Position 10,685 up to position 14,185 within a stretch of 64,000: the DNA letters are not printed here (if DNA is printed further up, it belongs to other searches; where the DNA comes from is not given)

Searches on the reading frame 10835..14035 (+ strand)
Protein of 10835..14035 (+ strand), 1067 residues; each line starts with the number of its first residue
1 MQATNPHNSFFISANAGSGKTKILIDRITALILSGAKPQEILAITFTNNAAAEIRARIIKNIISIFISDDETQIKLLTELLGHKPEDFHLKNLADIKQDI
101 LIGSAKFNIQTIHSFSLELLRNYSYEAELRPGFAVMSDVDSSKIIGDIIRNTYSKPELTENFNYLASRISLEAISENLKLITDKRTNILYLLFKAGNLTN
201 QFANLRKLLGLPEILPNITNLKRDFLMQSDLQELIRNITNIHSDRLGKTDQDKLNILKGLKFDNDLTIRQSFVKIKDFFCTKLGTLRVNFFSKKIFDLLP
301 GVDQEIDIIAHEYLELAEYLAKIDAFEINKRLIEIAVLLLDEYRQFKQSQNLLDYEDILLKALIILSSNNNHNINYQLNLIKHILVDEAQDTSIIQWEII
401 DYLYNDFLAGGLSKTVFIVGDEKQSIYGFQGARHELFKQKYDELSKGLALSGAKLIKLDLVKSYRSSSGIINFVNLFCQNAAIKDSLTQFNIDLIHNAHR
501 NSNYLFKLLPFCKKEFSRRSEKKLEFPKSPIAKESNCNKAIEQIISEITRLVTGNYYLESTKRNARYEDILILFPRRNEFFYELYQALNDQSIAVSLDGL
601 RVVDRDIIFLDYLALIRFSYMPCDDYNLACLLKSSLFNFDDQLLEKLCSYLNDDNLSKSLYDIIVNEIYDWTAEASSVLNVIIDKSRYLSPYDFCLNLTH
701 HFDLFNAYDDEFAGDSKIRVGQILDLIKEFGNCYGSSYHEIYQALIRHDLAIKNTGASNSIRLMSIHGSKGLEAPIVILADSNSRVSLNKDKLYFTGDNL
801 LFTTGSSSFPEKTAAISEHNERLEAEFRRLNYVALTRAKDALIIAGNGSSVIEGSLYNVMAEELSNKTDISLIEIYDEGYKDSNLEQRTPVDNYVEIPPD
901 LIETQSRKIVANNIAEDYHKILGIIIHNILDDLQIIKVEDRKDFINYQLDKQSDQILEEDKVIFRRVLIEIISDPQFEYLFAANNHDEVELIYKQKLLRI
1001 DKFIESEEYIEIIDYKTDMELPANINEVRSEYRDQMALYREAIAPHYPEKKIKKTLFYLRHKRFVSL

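Call 14: search_protein_families(library=ncbifam, proteins=[window:10835-14035:+])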
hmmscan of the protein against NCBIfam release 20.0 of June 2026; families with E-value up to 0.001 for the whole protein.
window:10835-14035:+ (1067 aa): 14 families
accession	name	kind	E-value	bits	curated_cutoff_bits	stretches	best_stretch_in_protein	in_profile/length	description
TIGR02784.1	addA_alphas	equivalog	1.6e-157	526.8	860.75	2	2-868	5-893/1138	double-strand break repair helicase AddA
TIGR02785.1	addA_Gpos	equivalog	5.7e-68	229.8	707.65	4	324-648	329-656/1234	helicase-exonuclease AddAB subunit AddA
NF010485.0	PRK13909.1-2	equivalog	1.8e-65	221.7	650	2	10-480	6-426/909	RecB-like helicase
NF010487.0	PRK13909.1-4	equivalog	1.3e-55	189.1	759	3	285-599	237-506/924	RecB-like helicase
TIGR00609.1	recB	equivalog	2.9e-43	148.2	696.05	1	7-845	9-811/1175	exodeoxyribonuclease V subunit beta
TIGR01073.1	pcrA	equivalog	3.7e-38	131.4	911.2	2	10-152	20-125/725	DNA helicase PcrA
NF008743.0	PRK11773.1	equivalog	1.6e-37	129.3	965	2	337-480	171-299/720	DNA helicase II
TIGR01075.1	uvrD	equivalog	2.7e-34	118.5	1144.45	2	332-480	161-294/715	DNA helicase II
TIGR01074.1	rep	equivalog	1.1e-31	109.9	951.45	2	338-480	165-292/668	DNA helicase Rep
NF010486.0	PRK13909.1-3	equivalog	4.3e-30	104.5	1109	2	334-493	279-437/921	RecB-like helicase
NF008276.0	PRK11054.1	equivalog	5.1e-24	84.7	543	2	330-480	386-518/684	DNA helicase IV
NF008172.0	PRK10919.1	equivalog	5.3e-21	74.5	1168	2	342-480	170-293/673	DNA helicase Rep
NF010484.0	PRK13909.1-1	equivalog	6.5e-19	67.2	1074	2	11-141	9-143/945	RecB-like helicase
NF008128.0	PRK10876.1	equivalog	8.9e-15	53.4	1697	1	344-647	340-631/1181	exodeoxyribonuclease V subunit beta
